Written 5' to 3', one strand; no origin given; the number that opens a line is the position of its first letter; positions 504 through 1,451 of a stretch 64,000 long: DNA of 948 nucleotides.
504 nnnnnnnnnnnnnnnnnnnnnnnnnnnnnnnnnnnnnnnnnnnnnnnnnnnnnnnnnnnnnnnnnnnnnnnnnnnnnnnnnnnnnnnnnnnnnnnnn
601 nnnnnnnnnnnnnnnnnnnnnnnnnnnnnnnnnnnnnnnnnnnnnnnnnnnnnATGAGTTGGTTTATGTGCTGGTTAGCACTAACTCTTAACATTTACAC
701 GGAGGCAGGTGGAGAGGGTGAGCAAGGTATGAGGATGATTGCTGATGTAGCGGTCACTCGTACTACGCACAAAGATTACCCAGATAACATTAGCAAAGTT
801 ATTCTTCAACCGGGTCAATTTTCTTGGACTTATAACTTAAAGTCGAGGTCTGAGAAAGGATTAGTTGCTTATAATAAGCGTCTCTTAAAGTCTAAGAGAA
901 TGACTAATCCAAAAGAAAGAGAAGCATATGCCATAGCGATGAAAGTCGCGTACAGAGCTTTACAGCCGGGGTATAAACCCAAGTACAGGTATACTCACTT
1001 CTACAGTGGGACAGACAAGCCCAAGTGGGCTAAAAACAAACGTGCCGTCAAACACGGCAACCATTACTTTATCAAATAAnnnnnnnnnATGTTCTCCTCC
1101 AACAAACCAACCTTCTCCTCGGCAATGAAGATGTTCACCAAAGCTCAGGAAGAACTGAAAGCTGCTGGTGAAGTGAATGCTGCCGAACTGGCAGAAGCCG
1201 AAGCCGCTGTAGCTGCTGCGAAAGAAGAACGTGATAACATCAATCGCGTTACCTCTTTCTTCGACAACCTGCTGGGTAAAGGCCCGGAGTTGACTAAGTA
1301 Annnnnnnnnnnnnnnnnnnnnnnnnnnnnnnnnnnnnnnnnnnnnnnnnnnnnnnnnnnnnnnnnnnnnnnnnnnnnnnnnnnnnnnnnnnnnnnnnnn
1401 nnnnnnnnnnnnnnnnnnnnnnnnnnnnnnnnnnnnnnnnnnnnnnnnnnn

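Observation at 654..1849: Early-region SleB-like cell-wall hydrolase followed by a lipoprotein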

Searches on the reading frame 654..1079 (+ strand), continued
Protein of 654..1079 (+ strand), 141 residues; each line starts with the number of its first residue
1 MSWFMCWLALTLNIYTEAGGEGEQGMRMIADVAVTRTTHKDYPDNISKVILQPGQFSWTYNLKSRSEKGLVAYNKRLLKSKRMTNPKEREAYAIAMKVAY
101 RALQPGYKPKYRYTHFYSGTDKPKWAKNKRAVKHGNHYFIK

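Call 91: fold_search(model_id=the predicted structure, library=viral)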
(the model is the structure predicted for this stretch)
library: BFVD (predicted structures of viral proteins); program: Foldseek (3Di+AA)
matches with E <= 10: 123; with E <= 0.001: 37
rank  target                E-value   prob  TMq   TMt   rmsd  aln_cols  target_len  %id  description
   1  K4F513                2.1e-06  1.00  0.59  0.47   6.3       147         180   28  Cell wall hydrolase SleB [Cronobacter phage vB_CsaM_GAP31]
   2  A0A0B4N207            3.7e-06  1.00  0.74  0.80   2.8       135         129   30  Cell wall hydrolase SleB domain-containing protein [Escherichia phage vB_EcoP_SU10]
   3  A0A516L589            6.1e-06  1.00  0.60  0.42   5.1       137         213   25  (no name in the UniProt tables at hand)
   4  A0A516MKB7            7.6e-06  1.00  0.70  0.56   4.0       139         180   23  (no name in the UniProt tables at hand)
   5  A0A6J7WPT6            9.0e-06  1.00  0.65  0.59   4.9       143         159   27  SleB Cell wall hydrolyses involved in spore germination [uncultured Caudovirales phage]
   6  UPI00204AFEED         1.8e-05  1.00  0.65  0.53   5.4       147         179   22  (no name look-up for this kind of identifier)
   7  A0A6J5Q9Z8            2.3e-05  1.00  0.61  0.09   5.4       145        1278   29  N-acetylmuramoyl-L-alanine amidase domain [uncultured Caudovirales phage]
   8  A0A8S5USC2            2.5e-05  1.00  0.61  0.56   4.7       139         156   26  Cell Wall Hydrolase [Myoviridae sp. ctijX18]
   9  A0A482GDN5            3.3e-05  1.00  0.59  0.51   4.5       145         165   21  Putative cell wall hydrolase [Escherichia phage vB_EcoM_Goslar]
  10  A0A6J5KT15            3.6e-05  1.00  0.65  0.53   4.0       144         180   22  Spore_SleB, spore cortex-lytic enzyme [uncultured Caudovirales phage]
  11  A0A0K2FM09            5.1e-05  1.00  0.56  0.41   5.1       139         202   22  (no name in the UniProt tables at hand)
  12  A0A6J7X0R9            5.4e-05  1.00  0.55  0.65   5.3       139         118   29  Spore_SleB, spore cortex-lytic enzyme [uncultured Caudovirales phage]
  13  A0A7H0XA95            5.7e-05  1.00  0.63  0.46   4.3       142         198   24  (no name in the UniProt tables at hand)
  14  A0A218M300            5.7e-05  1.00  0.60  0.50   4.5       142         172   23  Cell wall hydrolase SleB domain-containing protein [Acidovorax phage ACP17]
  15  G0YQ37                6.4e-05  1.00  0.68  0.55   3.6       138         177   34  Endolysin [Erwinia phage vB_EamM-Y2]
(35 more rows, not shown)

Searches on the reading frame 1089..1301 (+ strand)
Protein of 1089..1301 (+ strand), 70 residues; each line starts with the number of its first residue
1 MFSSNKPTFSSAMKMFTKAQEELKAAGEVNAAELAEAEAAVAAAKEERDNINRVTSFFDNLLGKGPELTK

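Call 3: search_protein_families(library=pfam, proteins=[window:1089-1301:+], max_evalue=0.1)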
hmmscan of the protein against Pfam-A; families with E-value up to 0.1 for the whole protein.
window:1089-1301:+ (70 aa): 1 family
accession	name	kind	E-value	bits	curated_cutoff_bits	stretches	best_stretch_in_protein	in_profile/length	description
PF01116.26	F_bP_aldolase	-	0.056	13.4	25.5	1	12-49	3-40/277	Fructose-bisphosphate aldolase class-II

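Call 4: search_protein_families(library=phrogs, proteins=[window:1089-1301:+], max_evalue=0.01)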
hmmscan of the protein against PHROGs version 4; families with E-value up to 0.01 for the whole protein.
window:1089-1301:+ (70 aa): 3 families
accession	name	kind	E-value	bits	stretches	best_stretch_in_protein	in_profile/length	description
phrog_26686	-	unknown function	2.9e-37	127.7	1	1-63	3-65/65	-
phrog_10599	-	unknown function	0.0026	18.9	1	9-62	31-91/92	-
phrog_11246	-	unknown function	0.0097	17.5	0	13-47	1-35/82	-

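Call 15: search_protein_families(library=ncbifam, proteins=[window:1089-1301:+], max_evalue=0.1)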
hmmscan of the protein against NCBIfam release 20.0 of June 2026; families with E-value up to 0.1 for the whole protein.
window:1089-1301:+ (70 aa): 2 families
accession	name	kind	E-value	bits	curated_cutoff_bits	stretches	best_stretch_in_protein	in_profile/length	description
TIGR02909.1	spore_YkwD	subfamily_domain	0.046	13.6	171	1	2-44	47-89/127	uncharacterized protein, YkwD family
NF053647.1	pMurD2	equivalog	0.059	12.3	550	1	10-64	225-279/405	pseudomurein biosynthesis peptide ligase pMurD2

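Call 36: search_dna_similar(query=window:1089-1301:+, collection=phages, mode=protein, max_rows=40, max_evalue=0.001)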
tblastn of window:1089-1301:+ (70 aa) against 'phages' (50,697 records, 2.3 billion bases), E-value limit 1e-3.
Records with a match: 10; places in all: 10; records where one place covers at least 80% of the query: 10.
Best place of each record, by identity: 95-99% 4; <60% 6.
By first word of the organism name: Salmonella 6; Cronobacter 4.
By host as written in the record: Cronobacter sp. 2; Cronobacter sakazakii 2; Salmonella enterica subsp. enterica serovar Enteritidis 2; Salmonella enterica subsp. enterica serovar Newport 2; Salmonella sp. 1; - 1.
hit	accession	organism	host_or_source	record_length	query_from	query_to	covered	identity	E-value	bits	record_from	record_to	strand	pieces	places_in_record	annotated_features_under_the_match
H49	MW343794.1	Cronobacter phage A24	Cronobacter sp.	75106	1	70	100%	97.1%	8e-19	83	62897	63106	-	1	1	hypothetical protein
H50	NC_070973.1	Cronobacter phage A24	Cronobacter sp.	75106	1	70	100%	97.1%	8e-19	83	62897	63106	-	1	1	hypothetical protein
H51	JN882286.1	Cronobacter phage vB_CsaP_GAP52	Cronobacter sakazakii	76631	1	70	100%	97.1%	8e-19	83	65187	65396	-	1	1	hypothetical protein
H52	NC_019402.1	Cronobacter phage vB_CsaP_GAP52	Cronobacter sakazakii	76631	1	70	100%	97.1%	8e-19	83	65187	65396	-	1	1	hypothetical protein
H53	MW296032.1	Salmonella phage pSal-SNUABM-01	Salmonella sp.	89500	4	70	96%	55.2%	1e-6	49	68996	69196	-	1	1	hypothetical protein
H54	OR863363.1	Salmonella phage SeKF_80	Wastewater effluent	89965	4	66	90%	55.6%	2e-6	49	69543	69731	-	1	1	hypothetical protein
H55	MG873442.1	Salmonella phage SE131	Salmonella enterica subsp. enterica ...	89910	4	63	86%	56.7%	4e-6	47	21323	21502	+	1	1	hypothetical protein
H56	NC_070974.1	Salmonella phage SE131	Salmonella enterica subsp. enterica ...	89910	4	63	86%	56.7%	4e-6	47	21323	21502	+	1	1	hypothetical protein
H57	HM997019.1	Salmonella phage 7-11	Salmonella enterica subsp. enterica ...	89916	4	63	86%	56.7%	4e-6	47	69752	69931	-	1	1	hypothetical protein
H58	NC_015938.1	Salmonella phage 7-11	Salmonella enterica subsp. enterica ...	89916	4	63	86%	56.7%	4e-6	47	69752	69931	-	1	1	hypothetical protein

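Call 65: get_annotated_region(hit=H58, flank=3500)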
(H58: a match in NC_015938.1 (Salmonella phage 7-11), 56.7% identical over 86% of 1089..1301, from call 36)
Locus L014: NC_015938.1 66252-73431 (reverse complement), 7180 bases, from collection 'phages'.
description: Salmonella phage 7-11, complete genome.
organism: Salmonella phage 7-11 (NCBI taxid 1054968)
taxonomy: Viruses; Duplodnaviria; Heunggongvirae; Uroviricota; Caudoviricetes; Grimontviridae; Moazamivirus; Moazamivirus 711
host: Salmonella enterica subsp. enterica serovar Newport; source: -; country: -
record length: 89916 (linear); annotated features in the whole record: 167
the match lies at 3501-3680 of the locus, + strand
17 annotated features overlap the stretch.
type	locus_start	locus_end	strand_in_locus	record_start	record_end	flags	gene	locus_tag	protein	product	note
CDS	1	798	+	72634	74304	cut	-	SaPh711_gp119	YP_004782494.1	nicotinamide phosphoribosyl transferase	similar to Staphylococcus phage K nicotinamide phosphoribosyl transferase in YP_024539.1 and Enterobacteria phage WV8 ...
CDS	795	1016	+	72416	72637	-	-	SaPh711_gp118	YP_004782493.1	hypothetical protein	-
CDS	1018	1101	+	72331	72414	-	-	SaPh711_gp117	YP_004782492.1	hypothetical protein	-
CDS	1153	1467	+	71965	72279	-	-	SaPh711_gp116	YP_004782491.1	hypothetical protein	similar to Enterobacteria phage phiEco32 hypothetical protein phi32_99 in YP_001671844.1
CDS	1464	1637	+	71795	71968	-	-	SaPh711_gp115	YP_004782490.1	hypothetical protein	-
CDS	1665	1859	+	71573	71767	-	-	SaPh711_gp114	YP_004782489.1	hypothetical protein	-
CDS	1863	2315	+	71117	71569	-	-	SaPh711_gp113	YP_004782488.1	membrane protein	similar to Enterobacteria phage phiEco32 hypothetical protein phi32_92 in YP_001671837.1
CDS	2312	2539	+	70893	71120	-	-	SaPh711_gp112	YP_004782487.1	hypothetical protein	-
regulatory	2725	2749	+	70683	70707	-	-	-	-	terminator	-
CDS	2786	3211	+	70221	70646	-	-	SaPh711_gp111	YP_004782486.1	endolysin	similar to Enterobacteria phage phiEcoM-GJ11 putative endolysin in YP_001595469.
CDS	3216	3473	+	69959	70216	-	-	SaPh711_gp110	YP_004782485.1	hypothetical protein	-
CDS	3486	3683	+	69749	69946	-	-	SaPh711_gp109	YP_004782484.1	hypothetical protein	-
CDS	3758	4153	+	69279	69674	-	-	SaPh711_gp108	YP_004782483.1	hypothetical protein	-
CDS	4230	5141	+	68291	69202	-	-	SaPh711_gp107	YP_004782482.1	hypothetical protein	-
CDS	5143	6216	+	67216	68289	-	-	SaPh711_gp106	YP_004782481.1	hypothetical protein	-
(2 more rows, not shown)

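Call 70: search_protein_families(library=padloc, proteins=[window:1089-1301:+], max_evalue=0.1)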
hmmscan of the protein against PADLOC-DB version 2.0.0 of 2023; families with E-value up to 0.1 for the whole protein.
window:1089-1301:+ (70 aa): 0 families
